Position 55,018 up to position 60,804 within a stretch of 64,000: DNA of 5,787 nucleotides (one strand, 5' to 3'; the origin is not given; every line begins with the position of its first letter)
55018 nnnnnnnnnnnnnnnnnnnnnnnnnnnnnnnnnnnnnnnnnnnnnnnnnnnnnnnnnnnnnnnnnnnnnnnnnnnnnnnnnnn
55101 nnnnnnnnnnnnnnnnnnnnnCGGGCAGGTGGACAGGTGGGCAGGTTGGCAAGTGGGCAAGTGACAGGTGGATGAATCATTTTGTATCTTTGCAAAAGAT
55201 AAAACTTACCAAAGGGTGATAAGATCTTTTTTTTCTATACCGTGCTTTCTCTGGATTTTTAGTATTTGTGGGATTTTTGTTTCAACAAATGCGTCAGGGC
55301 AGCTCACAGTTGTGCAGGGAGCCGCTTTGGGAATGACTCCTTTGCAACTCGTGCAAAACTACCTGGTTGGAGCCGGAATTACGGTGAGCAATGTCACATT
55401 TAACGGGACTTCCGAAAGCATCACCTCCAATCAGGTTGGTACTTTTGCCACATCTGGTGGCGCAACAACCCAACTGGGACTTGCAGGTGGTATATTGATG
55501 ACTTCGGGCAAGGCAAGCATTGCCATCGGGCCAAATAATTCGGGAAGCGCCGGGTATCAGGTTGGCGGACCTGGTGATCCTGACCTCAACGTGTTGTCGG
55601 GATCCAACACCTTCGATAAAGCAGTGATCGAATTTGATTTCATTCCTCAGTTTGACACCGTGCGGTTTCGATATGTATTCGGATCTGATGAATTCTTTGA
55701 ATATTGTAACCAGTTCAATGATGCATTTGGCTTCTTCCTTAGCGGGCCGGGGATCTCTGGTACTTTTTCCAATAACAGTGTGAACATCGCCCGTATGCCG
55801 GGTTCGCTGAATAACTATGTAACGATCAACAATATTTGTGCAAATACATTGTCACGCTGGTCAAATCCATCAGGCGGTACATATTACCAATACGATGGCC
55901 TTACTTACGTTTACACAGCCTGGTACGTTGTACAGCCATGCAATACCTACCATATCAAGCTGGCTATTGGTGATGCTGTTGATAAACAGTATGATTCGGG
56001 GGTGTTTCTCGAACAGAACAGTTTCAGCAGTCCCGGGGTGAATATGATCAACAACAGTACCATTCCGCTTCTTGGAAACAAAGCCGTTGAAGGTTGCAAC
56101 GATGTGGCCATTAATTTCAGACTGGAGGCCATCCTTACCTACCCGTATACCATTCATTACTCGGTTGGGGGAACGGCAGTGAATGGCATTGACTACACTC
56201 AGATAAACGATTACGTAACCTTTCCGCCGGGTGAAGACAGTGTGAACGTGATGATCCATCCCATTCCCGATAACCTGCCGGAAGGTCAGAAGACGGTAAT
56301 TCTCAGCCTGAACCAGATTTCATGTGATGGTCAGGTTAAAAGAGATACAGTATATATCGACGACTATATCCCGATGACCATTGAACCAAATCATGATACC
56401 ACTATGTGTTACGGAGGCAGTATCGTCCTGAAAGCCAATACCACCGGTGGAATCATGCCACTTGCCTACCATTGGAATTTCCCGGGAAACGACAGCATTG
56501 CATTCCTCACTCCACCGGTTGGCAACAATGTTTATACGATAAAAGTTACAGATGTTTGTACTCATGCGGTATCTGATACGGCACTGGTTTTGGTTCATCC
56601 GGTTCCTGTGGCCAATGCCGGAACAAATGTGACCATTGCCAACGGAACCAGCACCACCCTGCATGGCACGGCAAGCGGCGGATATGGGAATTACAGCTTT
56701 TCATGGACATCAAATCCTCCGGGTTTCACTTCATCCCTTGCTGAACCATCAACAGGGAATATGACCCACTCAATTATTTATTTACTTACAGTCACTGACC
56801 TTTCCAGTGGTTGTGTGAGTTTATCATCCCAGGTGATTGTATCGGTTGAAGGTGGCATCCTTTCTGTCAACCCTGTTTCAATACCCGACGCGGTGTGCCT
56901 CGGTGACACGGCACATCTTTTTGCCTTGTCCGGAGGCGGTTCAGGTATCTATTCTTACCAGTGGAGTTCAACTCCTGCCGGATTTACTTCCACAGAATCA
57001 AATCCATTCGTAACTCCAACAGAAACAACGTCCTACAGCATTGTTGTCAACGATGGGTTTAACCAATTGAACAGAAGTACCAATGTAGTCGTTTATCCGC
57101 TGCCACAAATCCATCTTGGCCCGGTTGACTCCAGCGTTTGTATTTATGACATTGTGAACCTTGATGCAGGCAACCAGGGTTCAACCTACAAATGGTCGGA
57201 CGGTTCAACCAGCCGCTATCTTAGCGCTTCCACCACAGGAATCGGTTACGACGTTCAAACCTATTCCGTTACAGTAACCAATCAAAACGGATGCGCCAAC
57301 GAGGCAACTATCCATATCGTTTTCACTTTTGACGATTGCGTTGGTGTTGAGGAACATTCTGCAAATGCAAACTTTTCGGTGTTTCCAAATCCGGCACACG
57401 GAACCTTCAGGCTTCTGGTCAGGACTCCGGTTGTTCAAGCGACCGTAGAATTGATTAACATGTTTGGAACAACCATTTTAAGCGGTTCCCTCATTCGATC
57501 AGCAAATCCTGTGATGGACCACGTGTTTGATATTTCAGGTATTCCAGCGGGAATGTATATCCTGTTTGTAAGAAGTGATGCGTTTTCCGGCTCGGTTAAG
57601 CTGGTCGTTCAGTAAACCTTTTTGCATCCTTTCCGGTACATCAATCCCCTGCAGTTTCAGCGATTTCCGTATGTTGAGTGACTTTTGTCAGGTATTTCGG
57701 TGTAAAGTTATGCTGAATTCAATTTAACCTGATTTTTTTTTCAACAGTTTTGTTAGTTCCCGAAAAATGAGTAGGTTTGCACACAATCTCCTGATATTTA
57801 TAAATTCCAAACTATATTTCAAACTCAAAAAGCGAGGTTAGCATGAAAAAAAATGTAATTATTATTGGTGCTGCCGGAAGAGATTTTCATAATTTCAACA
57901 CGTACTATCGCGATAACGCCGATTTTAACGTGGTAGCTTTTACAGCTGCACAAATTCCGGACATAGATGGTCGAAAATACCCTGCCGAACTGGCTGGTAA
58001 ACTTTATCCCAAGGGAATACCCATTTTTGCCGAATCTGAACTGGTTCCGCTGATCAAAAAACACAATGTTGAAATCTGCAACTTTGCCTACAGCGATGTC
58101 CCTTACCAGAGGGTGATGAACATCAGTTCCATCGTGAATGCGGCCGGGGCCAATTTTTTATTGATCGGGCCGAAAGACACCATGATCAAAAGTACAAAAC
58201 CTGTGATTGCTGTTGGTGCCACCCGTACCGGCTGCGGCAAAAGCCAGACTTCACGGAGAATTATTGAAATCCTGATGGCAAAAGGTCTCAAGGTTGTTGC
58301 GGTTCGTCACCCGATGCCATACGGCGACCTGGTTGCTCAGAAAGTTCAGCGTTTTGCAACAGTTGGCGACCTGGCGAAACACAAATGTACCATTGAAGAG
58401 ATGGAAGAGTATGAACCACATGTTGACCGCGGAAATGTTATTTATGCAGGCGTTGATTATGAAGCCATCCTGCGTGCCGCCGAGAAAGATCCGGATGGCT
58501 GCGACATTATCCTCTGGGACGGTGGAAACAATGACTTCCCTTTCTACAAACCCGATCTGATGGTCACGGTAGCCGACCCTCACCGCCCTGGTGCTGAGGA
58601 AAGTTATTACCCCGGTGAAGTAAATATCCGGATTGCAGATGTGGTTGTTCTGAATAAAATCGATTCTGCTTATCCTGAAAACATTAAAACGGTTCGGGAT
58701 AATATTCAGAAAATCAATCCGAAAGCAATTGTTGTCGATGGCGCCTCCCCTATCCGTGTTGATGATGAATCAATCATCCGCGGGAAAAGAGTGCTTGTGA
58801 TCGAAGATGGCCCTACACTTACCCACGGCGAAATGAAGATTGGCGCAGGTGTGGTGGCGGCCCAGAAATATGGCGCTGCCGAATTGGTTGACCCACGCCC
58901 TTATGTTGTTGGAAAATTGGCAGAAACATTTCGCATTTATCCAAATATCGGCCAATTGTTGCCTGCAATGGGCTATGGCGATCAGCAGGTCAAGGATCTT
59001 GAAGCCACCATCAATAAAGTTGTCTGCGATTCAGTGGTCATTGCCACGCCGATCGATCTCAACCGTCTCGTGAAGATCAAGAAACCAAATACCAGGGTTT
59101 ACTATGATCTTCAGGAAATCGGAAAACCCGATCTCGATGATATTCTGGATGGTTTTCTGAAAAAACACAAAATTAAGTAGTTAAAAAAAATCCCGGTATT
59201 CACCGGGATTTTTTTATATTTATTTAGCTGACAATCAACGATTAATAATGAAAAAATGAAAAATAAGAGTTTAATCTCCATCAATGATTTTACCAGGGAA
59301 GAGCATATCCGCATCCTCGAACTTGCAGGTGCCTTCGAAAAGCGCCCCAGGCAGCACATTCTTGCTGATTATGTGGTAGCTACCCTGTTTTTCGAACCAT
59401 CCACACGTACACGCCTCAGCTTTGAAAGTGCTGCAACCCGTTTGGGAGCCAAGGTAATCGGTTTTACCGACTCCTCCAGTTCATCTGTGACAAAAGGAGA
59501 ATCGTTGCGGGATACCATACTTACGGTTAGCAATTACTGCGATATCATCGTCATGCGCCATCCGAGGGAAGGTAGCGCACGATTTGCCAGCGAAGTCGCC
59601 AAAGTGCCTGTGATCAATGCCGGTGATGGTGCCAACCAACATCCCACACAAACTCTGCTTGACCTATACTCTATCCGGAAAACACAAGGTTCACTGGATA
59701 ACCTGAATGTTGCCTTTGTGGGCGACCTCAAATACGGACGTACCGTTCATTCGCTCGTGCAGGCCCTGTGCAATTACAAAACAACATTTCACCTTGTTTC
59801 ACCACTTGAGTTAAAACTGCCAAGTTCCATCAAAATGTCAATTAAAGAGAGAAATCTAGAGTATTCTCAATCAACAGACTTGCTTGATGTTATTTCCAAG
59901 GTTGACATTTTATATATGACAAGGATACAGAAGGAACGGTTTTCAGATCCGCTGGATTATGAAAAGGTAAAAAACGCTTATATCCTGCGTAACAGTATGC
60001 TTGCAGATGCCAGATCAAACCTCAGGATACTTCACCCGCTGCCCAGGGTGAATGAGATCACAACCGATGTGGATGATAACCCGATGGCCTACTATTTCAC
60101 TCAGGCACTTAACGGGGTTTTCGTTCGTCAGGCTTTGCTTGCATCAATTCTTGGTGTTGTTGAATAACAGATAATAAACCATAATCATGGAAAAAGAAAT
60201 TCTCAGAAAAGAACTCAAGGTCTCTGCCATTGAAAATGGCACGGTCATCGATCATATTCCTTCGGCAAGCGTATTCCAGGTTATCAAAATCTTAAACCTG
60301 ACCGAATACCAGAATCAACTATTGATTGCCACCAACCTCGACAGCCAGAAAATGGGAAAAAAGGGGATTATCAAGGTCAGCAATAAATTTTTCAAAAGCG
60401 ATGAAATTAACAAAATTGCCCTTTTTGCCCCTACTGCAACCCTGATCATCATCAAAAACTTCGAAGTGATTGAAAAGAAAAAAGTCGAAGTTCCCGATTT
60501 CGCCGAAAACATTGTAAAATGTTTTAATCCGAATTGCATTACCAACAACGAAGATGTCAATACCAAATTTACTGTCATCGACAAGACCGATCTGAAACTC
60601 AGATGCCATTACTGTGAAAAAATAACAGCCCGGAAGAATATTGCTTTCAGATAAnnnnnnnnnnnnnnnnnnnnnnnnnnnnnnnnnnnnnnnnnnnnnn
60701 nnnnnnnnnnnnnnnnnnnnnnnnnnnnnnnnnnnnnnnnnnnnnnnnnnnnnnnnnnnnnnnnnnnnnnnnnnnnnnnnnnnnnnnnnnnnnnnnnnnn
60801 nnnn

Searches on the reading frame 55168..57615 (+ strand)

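Call 34: search_protein_families(library=pfam, proteins=[window:55168-57615:+], max_evalue=0.001)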
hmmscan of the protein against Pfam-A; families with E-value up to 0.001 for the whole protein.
window:55168-57615:+ (815 aa): 2 families
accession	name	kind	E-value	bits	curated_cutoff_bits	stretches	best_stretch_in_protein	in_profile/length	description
PF18962.6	Por_Secre_tail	-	1e-06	29.3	27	1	738-814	1-75/75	Secretion system C-terminal sorting domain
PF03160.20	Calx-beta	-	3.1e-06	27.6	27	1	332-387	45-100/119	Calx-beta domain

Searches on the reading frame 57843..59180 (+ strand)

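Call 34: search_protein_families(library=pfam, proteins=[window:57843-59180:+], max_evalue=0.001)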
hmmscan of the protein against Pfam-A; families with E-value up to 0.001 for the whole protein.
window:57843-59180:+ (445 aa): 1 family
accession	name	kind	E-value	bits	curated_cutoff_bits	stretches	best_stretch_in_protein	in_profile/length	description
PF02492.25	cobW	-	5e-05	23.4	20.7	1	235-298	113-179/180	CobW/HypB/UreG, nucleotide-binding domain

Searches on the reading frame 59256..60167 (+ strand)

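Call 34: search_protein_families(library=pfam, proteins=[window:59256-60167:+], max_evalue=0.001)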
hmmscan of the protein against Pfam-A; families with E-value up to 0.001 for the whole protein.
window:59256-60167:+ (303 aa): 2 families
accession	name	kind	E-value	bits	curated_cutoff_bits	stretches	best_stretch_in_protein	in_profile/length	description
PF02729.26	OTCace_N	-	6e-47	159.9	29.9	1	4-141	1-147/148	Aspartate/ornithine carbamoyltransferase, carbamoyl-P binding domain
PF00185.30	OTCace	-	1.6e-31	109.9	29.4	1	149-297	2-156/157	Aspartate/ornithine carbamoyltransferase, Asp/Orn binding domain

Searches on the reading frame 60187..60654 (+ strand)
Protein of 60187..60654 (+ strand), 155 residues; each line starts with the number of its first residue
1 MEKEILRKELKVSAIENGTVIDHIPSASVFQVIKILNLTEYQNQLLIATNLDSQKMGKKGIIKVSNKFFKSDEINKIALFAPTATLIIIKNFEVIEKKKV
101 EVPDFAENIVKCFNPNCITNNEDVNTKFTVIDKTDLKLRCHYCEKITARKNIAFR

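Call 34: search_protein_families(library=pfam, proteins=[window:60187-60654:+], max_evalue=0.001)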
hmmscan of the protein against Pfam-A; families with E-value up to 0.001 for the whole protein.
window:60187-60654:+ (155 aa): 2 families
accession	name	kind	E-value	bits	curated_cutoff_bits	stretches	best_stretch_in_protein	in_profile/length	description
PF01948.23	PyrI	-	2.5e-31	108.2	25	1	10-101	1-93/93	Aspartate carbamoyltransferase regulatory chain, allosteric domain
PF02748.20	PyrI_C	-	3.6e-18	65.6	23.4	1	107-152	3-48/48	Aspartate carbamoyltransferase regulatory chain, metal binding domain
